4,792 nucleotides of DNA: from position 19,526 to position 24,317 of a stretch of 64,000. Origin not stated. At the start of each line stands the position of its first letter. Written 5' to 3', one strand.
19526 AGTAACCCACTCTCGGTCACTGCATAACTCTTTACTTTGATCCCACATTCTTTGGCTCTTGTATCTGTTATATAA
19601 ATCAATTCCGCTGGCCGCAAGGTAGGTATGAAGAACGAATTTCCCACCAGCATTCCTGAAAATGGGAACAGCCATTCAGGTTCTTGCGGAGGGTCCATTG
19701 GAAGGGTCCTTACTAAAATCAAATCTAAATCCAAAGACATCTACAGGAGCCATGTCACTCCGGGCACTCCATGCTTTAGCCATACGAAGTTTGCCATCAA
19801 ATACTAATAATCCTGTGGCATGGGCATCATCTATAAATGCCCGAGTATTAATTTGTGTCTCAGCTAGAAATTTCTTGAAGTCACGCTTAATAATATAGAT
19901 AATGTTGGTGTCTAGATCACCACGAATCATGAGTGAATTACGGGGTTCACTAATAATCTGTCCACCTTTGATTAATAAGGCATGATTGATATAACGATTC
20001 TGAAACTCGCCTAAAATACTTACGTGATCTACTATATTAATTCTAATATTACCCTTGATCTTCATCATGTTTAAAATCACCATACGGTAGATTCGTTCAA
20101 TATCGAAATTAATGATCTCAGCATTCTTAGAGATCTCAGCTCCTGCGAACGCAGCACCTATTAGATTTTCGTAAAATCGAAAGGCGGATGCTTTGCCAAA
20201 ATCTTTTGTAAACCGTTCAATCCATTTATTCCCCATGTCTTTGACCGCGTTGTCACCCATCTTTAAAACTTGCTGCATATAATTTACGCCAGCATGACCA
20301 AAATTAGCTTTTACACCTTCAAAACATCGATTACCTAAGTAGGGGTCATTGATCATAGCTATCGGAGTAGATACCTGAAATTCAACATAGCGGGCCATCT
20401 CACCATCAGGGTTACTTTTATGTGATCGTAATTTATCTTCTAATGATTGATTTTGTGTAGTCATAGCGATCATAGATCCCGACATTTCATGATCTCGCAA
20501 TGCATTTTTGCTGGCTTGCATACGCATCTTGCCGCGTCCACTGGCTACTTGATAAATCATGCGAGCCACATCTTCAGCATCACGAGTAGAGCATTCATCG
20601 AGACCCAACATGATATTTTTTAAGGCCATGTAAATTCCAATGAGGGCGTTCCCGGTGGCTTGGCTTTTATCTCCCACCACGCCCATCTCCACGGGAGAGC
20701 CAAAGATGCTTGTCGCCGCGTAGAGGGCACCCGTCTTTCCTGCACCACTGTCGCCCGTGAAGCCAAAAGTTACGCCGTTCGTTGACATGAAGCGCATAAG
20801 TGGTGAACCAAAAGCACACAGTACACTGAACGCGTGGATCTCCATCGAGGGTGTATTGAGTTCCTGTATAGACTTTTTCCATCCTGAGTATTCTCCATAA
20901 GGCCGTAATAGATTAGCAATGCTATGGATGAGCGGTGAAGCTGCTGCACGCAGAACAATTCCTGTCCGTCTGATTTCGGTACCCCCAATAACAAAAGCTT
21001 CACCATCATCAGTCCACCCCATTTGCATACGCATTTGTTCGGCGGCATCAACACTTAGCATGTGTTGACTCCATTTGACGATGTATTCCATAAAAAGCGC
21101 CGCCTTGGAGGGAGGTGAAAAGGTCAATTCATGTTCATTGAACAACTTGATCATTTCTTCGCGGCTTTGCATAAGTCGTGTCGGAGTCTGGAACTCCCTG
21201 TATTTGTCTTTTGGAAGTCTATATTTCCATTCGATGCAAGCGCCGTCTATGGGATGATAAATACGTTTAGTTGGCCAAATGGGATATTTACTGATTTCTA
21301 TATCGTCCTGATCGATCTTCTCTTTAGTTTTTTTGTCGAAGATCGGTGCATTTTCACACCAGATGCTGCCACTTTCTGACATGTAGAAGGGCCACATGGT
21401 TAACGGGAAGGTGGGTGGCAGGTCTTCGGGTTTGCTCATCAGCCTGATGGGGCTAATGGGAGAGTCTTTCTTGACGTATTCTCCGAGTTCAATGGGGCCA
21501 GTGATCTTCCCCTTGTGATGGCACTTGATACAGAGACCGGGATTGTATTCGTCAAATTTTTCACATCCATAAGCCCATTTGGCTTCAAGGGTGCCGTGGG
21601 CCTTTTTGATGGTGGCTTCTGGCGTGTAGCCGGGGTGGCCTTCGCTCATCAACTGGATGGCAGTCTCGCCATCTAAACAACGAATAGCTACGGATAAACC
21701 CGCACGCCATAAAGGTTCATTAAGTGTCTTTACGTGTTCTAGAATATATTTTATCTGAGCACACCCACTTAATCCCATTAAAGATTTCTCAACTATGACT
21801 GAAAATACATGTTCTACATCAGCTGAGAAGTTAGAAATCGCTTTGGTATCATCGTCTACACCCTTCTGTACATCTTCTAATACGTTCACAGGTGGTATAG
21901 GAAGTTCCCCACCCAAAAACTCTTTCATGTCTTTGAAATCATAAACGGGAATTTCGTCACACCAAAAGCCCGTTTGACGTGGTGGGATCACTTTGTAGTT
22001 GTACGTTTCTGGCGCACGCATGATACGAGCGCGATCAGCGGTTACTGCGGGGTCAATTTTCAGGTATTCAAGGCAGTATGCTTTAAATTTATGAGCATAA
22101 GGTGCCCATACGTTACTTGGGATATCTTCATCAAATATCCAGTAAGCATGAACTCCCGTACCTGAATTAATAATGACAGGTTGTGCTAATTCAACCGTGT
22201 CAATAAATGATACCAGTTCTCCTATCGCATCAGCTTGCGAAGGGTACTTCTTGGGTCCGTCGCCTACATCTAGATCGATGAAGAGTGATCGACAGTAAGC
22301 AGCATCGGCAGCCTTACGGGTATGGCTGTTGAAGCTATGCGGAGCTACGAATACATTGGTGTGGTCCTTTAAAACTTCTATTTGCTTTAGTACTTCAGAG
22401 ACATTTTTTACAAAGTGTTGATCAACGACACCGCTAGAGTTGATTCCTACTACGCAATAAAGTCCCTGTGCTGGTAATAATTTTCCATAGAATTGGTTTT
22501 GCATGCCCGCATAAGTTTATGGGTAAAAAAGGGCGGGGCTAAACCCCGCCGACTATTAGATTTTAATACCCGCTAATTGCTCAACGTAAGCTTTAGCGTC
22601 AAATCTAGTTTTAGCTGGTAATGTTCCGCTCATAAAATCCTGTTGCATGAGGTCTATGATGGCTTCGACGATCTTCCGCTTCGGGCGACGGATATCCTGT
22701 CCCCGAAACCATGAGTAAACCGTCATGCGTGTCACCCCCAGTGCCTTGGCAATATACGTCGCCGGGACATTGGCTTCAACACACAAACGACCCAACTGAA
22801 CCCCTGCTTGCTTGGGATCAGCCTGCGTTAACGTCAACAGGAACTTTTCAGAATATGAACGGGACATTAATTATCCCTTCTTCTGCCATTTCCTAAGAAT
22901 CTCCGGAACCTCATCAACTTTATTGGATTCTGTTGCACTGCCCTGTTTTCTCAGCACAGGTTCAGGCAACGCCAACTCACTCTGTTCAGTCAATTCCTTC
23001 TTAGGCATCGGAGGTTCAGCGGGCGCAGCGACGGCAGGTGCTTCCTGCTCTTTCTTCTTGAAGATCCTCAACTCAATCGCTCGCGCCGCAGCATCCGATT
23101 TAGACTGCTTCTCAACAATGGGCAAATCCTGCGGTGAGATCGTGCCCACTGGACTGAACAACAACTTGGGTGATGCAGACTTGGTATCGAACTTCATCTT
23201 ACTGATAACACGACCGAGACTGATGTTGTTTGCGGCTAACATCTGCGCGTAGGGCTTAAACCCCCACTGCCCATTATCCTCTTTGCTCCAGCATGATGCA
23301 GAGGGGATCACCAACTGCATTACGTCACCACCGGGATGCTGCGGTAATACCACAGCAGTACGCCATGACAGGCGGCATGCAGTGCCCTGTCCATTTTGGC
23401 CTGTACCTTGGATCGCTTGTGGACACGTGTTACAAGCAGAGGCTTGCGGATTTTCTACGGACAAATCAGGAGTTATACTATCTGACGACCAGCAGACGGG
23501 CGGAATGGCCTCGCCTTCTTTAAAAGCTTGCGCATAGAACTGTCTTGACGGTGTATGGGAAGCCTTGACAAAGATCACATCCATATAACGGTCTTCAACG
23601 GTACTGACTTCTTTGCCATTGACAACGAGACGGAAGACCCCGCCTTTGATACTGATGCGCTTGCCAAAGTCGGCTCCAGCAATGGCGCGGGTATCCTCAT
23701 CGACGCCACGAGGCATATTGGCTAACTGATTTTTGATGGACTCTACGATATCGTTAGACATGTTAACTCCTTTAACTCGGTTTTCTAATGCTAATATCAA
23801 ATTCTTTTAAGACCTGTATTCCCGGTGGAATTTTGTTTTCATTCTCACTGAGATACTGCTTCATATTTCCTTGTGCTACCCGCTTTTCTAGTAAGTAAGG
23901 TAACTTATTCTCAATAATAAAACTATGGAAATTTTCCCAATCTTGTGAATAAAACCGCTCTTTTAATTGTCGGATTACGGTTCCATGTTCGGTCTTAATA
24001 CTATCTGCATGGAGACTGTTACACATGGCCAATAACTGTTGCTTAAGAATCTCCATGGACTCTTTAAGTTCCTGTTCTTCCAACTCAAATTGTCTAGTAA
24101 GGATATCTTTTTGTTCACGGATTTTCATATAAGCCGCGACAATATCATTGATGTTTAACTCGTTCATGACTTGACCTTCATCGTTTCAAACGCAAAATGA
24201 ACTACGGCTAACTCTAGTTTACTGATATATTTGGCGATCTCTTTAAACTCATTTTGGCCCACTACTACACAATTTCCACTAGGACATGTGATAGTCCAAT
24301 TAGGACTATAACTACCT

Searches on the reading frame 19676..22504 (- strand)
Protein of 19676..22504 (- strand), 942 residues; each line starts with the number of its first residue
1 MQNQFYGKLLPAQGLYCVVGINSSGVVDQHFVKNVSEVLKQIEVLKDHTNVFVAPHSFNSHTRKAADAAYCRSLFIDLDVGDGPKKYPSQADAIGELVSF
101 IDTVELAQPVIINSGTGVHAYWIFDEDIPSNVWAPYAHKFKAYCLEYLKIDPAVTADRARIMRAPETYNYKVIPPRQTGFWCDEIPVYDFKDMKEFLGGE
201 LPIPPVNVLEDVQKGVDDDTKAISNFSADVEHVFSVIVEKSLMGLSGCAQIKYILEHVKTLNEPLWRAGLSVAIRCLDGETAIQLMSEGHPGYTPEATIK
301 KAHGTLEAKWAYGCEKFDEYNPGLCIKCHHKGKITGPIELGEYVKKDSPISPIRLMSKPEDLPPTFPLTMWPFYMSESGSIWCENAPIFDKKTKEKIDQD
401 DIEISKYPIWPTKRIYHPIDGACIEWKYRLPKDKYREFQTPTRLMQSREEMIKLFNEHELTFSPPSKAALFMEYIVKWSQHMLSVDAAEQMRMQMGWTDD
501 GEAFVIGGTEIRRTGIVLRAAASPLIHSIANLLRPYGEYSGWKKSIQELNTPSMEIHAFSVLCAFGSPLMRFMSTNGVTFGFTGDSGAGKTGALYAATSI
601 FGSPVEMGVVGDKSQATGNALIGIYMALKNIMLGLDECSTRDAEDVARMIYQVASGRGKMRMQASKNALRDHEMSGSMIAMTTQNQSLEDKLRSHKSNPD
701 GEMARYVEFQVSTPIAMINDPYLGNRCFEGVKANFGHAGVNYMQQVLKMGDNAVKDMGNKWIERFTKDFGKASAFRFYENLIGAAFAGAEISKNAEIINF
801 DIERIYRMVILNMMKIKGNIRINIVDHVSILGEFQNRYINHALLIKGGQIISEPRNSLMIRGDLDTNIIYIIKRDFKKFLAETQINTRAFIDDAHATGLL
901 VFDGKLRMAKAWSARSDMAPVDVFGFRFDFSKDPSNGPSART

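Call 34: search_protein_families(library=pfam, proteins=[window:19676-22504:-], max_evalue=0.001)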
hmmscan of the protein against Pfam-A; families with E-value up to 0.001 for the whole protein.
window:19676-22504:- (942 aa): 1 family
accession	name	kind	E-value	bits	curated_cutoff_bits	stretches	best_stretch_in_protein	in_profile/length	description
PF06048.17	DUF927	-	1.9e-29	103.7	22.6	1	424-665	42-276/284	Domain of unknown function (DUF927)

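Call 43: search_protein_families(library=ncbifam, proteins=[window:19676-22504:-], max_evalue=0.01)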
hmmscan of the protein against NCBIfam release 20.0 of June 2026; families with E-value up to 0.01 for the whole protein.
window:19676-22504:- (942 aa): 1 family
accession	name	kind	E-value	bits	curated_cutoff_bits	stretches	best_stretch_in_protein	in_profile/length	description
NF047345.1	SCCmet_Cch1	equivalog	2.6e-10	39.5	700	1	533-738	137-338/542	cassette chromosome replicative helicase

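Call 70: find_related_loci(query=window:19676-22504:-, collection=viral_contigs, flank=300)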
Query window:19676-22504:- (942 aa) in viral_contigs; peptide patterns used: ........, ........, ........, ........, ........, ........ (x = any residue, [..] = any of these).
60 stretches matched a pattern; 60 encode a relative of the query (tblastn E <= 1e-3); 60 distinct loci.
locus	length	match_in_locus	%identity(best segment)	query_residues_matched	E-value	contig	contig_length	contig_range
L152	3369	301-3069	42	1-937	0e+0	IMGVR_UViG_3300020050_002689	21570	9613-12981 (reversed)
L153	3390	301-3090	43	1-927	0e+0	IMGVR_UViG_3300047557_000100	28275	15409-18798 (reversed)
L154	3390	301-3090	43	1-927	0e+0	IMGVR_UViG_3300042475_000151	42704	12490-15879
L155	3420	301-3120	42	1-942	0e+0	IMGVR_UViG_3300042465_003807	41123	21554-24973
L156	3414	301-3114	42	1-927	0e+0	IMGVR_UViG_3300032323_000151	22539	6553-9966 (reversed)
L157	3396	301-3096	42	1-927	0e+0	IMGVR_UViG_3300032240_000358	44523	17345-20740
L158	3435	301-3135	41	1-936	0e+0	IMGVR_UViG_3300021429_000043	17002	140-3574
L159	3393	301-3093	40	1-927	0e+0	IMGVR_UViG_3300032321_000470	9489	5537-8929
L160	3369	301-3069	41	1-926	0e+0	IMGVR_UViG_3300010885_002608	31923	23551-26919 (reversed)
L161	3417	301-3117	41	1-927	0e+0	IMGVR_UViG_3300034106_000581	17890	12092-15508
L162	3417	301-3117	41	1-927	0e+0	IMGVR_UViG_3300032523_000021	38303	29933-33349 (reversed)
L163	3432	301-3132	41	1-936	0e+0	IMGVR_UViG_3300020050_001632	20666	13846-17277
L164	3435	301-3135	41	1-936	0e+0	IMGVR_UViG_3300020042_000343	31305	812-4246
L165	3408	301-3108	41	1-927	0e+0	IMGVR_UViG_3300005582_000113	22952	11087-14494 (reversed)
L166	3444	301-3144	40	1-936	0e+0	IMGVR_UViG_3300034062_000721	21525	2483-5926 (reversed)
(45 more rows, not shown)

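Call 72: search_solved_structures(query=window:19676-22504:-, max_evalue=1)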
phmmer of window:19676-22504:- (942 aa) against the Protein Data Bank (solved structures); distinct sequences matched with E-value up to 1: 1.
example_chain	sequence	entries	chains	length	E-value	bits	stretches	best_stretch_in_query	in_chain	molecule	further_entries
5dgk_A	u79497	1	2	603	3.1e-08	35.1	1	524-779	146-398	Active helicase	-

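Call 73: search_protein_families(library=phrogs, proteins=[window:19676-22504:-], max_evalue=0.001)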
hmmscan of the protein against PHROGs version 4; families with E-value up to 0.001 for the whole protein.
window:19676-22504:- (942 aa): 5 families
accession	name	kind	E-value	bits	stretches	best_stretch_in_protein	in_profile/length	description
phrog_25314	-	unknown function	4.5e-78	264.5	1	54-821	86-858/1010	-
phrog_8841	-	DNA, RNA and nucleotide metabolism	2e-20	74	1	476-765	192-461/633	DNA primase/helicase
phrog_1139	-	DNA, RNA and nucleotide metabolism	1.3e-08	34.4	1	493-671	451-640/895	DNA primase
phrog_2478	-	DNA, RNA and nucleotide metabolism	1.2e-05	24.6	1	63-174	74-192/854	DNA polymerase/primase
phrog_10514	-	DNA, RNA and nucleotide metabolism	1.4e-05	24.5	1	46-177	53-166/750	DNA primase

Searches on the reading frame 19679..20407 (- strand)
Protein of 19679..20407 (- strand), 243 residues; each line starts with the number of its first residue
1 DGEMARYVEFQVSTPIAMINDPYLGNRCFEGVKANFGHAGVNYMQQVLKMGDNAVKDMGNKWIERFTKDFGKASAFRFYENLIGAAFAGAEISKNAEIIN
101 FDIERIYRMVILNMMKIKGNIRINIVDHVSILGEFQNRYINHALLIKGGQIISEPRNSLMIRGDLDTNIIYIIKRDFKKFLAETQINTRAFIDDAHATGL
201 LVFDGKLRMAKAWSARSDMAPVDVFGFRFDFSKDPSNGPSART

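Call 82: find_homologous_proteins(query=window:19679-20407:-, max_evalue=0.001)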
Query window:19679-20407:- (243 aa): 4 proteins with E <= 0.001 among 110 candidates.
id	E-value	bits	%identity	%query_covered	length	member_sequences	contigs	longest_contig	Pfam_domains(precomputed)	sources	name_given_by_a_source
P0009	1.6e-81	291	100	56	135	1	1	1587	-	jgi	-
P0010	8.2e-69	250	46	93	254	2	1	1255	-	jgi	-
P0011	1.4e-42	164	36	97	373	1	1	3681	PF06048.18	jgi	jgi:hypothetical protein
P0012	5.4e-39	152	92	32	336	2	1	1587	PF06048.18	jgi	-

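Call 85: search_solved_structures(query=A4, max_evalue=10, show_alignments=2)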
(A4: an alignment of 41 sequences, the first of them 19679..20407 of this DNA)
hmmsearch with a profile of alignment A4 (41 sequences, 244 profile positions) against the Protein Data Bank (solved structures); distinct sequences matched with E-value up to 10: 0.

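Call 92: predict_structure(alignment_id=A5)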
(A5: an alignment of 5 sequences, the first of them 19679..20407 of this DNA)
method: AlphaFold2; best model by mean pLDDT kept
length: 243 residues; sequences in the alignment: 5
mean_pLDDT: 63.9   pTM: 0.46
mean pLDDT of the five models: 63.9, 60.5, 58.0, 56.6, 51.9
residues with pLDDT >= 90: 17; 70-90: 84; 50-70: 73; < 50: 69
segments of 3 or more residues with pLDDT < 50: 1-42, 116-126, 234-243
pLDDT, mean of each block of 10 residues (from residue 1): 37 38 45 41 50 65 74 52 64 64 68 46 48 70 84 82 88 89 70 84 90 63 89 44 25
secondary structure, 60 per line:
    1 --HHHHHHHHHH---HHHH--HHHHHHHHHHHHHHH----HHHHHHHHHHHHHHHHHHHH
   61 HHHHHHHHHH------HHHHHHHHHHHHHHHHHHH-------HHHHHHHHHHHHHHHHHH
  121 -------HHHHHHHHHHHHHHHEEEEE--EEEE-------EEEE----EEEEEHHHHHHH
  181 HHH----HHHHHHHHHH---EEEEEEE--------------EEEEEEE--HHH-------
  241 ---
elements in order: H3-12 H16-19 H22-36 H41-70 H77-95 H103-120 H128-142 E143-147 E150-153 E161-164 E169-173 H174-183 H188-197 E201-207 E222-228

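Call 94: fold_search(model_id=the predicted structure, library=pdb)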
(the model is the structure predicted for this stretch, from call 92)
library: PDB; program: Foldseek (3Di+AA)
matches with E <= 10: 119; with E <= 0.001: 3
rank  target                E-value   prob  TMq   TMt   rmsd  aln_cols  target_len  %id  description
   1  5dgk_B                2.5e-04  1.00  0.33  0.18  12.3       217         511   13  SCCmec type IV Cch - active helicase (released 2016-08-24)
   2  8tch_A                2.9e-04  1.00  0.30  0.16  13.5       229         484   11  Initiation of replication protein with helicase activity encoded by Pathogenicity Island SaPIBov1 (released 2024-07-03)
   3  5dgk_A                4.6e-04  1.00  0.33  0.18  13.0       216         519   13  SCCmec type IV Cch - active helicase (released 2016-08-24)
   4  5vfx_D                2.0e-01  0.97  0.27  0.60   2.9       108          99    9  Structure of an accessory protein of the pCW3 relaxosome in complex with the origin of transfer (oriT) DNA (released 2018-04-18)
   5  5vfx_A                2.4e-01  0.97  0.27  0.60   2.8       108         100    9  Structure of an accessory protein of the pCW3 relaxosome in complex with the origin of transfer (oriT) DNA (released 2018-04-18)
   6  5vfx_F                2.4e-01  0.96  0.27  0.59   3.0       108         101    9  Structure of an accessory protein of the pCW3 relaxosome in complex with the origin of transfer (oriT) DNA (released 2018-04-18)
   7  5d8l_F                2.4e-01  0.18  0.14  0.26   6.3        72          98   14  Human HSF2 DNA Binding Domain in complex with 3-site HSE DNA at 2.1 Angstroms Resolution (released 2016-01-06)
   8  5hdn_C                2.8e-01  0.30  0.18  0.34   7.2        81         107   14  Crystal structure of heat shock factor1-DBD complex with ds-DNA and TtT (released 2017-01-11)
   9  5hdk_D                3.0e-01  0.33  0.18  0.34   6.9        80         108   15  Crystal structure of heat shock factor 2-DBD (released 2017-01-11)
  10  7dcs_B                3.2e-01  0.33  0.18  0.35   7.3        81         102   16  Crystal structure of HSF1 DNA-binding domain in complex with 3-site HSE DNA (23 bp) (released 2021-07-14)
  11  7dct_E                3.2e-01  0.20  0.16  0.32   7.6        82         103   13  Crystal structure of HSF1 DNA-binding domain in complex with 3-site HSE DNA (24 bp) (released 2021-07-14)
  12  5d8k_B                3.8e-01  0.13  0.13  0.24   7.0        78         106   13  Human HSF2 DNA-Binding Domain bound to 2-site HSE DNA at 1.73 Angstroms Resolution (released 2016-01-06)
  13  5vfx_H                4.0e-01  0.93  0.27  0.61   2.6       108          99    8  Structure of an accessory protein of the pCW3 relaxosome in complex with the origin of transfer (oriT) DNA (released 2018-04-18)
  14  5vfy_D                4.0e-01  0.90  0.26  0.56   2.9       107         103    7  Structure of an accessory protein of the pCW3 relaxosome (released 2018-04-18)
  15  7dcj_B                4.3e-01  0.15  0.16  0.28   7.6        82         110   12  Crystal structure of HSF1 DNA-binding domain in complex with 2-site HSE DNA in the head-to-head orientation (released 2021-07-14)
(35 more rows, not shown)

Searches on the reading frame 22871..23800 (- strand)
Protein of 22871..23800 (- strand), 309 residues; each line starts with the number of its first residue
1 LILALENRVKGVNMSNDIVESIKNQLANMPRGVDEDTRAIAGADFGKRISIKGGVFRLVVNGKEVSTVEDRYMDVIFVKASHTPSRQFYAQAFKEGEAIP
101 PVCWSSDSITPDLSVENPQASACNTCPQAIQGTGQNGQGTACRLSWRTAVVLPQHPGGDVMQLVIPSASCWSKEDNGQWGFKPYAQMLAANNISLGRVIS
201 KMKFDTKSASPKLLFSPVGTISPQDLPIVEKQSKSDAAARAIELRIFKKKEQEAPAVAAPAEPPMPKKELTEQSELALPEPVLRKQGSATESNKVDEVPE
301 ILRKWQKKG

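Call 34: search_protein_families(library=pfam, proteins=[window:22871-23800:-], max_evalue=0.001)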
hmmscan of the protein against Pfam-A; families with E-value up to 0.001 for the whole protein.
window:22871-23800:- (309 aa): 0 families

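Call 73: search_protein_families(library=phrogs, proteins=[window:22871-23800:-], max_evalue=0.001)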
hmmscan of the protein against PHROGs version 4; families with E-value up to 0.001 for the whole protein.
window:22871-23800:- (309 aa): 2 families
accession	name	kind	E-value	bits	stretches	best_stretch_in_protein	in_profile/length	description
phrog_27714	-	unknown function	1.4e-21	78.3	1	47-230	61-244/292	-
phrog_23155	-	unknown function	7e-06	26.5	1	53-170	48-157/255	-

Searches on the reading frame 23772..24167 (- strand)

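Call 35: search_protein_families(library=pfam, proteins=[window:23772-24167:-], max_evalue=0.001)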
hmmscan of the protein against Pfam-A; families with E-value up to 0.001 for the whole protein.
window:23772-24167:- (131 aa): 0 families

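Call 73: search_protein_families(library=phrogs, proteins=[window:23772-24167:-], max_evalue=0.001)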
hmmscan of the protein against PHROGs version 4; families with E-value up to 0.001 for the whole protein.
window:23772-24167:- (131 aa): 1 family
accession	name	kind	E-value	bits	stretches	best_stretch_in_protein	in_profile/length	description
phrog_13900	-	head and packaging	1.3e-22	81.6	1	4-130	10-132/132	minor head protein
